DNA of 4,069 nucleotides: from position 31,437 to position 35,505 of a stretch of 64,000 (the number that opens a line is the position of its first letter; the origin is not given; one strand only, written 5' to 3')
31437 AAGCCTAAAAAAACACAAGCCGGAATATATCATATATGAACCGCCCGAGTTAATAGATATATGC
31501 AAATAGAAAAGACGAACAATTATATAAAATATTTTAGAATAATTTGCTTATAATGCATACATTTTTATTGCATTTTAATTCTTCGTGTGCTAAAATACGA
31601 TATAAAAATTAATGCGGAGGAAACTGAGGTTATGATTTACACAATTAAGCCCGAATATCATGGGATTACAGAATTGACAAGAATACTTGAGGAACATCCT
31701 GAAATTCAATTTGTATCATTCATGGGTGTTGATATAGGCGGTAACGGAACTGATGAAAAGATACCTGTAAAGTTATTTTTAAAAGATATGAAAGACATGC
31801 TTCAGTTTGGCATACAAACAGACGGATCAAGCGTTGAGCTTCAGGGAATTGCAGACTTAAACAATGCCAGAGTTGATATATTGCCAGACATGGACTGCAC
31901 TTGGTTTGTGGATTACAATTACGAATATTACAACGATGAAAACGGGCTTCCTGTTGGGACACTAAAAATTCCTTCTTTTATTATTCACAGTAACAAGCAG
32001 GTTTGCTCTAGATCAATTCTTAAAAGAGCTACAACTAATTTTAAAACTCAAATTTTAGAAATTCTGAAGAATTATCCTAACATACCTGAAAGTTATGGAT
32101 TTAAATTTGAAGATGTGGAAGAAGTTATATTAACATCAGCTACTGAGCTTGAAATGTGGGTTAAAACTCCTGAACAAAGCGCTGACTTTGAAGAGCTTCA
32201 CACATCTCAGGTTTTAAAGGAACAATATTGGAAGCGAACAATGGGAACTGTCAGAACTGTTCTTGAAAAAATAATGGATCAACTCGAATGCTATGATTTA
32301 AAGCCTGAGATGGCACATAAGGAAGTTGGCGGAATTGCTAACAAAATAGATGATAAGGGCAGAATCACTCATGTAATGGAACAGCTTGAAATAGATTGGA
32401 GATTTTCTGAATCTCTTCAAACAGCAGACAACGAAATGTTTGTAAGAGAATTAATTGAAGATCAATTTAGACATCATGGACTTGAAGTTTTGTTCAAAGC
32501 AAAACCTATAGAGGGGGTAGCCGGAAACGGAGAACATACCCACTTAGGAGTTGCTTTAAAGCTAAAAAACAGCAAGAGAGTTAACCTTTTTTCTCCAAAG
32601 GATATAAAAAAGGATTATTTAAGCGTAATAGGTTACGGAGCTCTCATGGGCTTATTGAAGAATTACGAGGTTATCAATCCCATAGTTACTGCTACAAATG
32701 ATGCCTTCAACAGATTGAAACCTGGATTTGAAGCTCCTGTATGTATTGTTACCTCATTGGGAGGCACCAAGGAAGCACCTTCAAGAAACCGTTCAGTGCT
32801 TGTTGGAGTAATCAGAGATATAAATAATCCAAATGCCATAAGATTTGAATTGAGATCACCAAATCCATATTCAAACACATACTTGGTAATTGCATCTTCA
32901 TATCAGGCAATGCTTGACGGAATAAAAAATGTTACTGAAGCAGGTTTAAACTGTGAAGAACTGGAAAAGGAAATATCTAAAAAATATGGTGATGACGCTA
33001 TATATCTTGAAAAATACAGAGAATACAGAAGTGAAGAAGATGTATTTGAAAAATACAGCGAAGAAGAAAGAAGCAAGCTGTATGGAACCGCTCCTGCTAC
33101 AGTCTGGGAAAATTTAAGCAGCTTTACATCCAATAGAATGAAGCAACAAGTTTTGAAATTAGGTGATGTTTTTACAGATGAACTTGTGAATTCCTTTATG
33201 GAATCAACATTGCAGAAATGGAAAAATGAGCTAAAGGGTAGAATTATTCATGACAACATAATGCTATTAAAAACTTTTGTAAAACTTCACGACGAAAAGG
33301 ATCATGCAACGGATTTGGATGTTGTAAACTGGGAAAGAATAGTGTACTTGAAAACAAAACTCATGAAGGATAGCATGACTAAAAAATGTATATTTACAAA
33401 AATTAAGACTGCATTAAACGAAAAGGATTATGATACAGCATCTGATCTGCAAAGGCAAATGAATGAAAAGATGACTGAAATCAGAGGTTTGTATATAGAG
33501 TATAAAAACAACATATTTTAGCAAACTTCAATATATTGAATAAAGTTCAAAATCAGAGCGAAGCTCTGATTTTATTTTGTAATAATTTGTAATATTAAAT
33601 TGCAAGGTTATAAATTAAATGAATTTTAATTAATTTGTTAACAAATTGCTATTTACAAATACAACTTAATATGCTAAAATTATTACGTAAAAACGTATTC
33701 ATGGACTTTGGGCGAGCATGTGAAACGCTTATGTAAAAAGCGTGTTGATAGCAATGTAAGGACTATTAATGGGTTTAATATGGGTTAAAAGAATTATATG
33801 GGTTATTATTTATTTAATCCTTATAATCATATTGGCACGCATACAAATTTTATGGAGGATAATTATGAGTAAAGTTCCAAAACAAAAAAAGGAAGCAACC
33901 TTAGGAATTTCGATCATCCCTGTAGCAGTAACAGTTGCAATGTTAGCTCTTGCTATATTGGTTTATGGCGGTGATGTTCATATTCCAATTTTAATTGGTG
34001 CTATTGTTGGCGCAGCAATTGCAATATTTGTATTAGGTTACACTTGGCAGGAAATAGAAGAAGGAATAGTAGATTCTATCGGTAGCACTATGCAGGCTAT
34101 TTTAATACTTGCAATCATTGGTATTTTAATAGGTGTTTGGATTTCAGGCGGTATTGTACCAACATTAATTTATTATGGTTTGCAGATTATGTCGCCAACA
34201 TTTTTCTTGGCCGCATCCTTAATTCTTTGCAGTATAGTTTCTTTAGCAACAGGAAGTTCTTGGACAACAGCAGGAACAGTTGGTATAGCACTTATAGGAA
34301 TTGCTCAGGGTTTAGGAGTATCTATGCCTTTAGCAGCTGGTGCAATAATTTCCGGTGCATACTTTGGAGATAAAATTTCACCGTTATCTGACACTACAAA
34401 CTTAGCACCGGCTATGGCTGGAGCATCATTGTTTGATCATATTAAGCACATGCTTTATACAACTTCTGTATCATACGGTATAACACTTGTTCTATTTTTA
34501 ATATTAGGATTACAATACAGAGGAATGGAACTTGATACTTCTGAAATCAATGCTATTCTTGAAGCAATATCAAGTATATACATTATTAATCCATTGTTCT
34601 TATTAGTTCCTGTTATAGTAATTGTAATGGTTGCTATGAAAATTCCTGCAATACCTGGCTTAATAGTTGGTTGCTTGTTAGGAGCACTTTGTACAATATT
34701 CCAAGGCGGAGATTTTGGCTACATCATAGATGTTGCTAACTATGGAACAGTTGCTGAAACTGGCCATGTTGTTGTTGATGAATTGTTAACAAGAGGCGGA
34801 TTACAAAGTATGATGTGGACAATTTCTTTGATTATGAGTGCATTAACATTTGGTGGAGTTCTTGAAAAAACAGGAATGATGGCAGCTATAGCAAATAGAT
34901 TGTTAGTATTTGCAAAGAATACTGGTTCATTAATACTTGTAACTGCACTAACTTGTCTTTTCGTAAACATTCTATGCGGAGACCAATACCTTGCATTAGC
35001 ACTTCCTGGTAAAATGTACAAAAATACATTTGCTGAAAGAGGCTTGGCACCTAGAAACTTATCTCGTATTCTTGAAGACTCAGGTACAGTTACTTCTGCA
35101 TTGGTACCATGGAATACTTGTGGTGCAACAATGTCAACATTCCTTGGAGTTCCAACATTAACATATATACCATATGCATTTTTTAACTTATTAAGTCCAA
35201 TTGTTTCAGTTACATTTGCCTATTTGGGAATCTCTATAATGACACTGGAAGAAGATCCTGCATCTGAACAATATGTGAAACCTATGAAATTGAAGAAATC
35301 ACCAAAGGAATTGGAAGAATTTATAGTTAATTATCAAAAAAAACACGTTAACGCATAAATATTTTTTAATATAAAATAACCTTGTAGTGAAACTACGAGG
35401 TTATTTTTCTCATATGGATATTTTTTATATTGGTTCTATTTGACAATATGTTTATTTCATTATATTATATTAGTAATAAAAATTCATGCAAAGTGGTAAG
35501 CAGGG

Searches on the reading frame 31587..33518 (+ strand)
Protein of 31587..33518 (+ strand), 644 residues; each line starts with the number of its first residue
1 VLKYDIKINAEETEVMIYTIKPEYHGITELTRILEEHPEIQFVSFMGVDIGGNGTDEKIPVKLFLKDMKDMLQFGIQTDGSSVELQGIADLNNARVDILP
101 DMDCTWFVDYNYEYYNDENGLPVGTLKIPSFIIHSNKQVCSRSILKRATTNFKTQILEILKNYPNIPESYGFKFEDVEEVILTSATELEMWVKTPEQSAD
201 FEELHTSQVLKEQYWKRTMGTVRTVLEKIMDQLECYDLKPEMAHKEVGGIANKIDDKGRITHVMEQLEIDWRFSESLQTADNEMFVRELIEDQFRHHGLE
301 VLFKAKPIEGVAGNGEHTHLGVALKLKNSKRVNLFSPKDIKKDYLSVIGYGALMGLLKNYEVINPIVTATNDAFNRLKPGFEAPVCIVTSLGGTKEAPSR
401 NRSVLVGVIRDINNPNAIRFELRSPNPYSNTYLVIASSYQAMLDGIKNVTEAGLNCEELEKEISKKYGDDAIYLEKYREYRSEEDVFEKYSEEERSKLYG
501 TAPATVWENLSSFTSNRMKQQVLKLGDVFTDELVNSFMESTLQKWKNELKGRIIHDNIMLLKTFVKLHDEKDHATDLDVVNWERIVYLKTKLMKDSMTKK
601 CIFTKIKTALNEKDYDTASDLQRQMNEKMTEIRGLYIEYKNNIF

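Call 47: search_protein_families(library=ncbifam, proteins=[window:31587-33518:+], max_evalue=1e-10)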
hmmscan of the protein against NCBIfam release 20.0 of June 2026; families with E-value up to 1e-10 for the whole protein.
window:31587-33518:+ (644 aa): 4 families
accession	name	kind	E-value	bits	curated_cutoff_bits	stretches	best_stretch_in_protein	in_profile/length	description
TIGR00653.1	GlnA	equivalog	7.8e-44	150.1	429.15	1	35-456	8-387/462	type I glutamate--ammonia ligase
TIGR03105.1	gln_synth_III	equivalog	1.4e-20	73.2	469.6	1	266-458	185-366/435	type III glutamate--ammonia ligase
NF007006.0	PRK09469.1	equivalog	3.1e-20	72.2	845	1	33-453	9-390/469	glutamate--ammonia ligase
NF045547.1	GGputSyn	equivalog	4e-13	48.9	650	1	266-457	193-371/438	gamma-glutamylputrescine synthetase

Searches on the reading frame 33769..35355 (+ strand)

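Call 47: search_protein_families(library=ncbifam, proteins=[window:33769-35355:+], max_evalue=1e-10)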
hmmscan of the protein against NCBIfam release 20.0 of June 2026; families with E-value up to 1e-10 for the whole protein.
window:33769-35355:+ (529 aa): 2 families
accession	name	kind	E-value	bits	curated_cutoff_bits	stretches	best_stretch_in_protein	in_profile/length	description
TIGR00931.1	antiport_nhaC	equivalog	4.3e-139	464.2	370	1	41-492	1-452/454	Na+/H+ antiporter NhaC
NF052307.1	ArgOrthExpArcD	equivalog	9.8e-127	423.6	650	1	39-491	14-466/469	arginine/ornithine antiporter ArcD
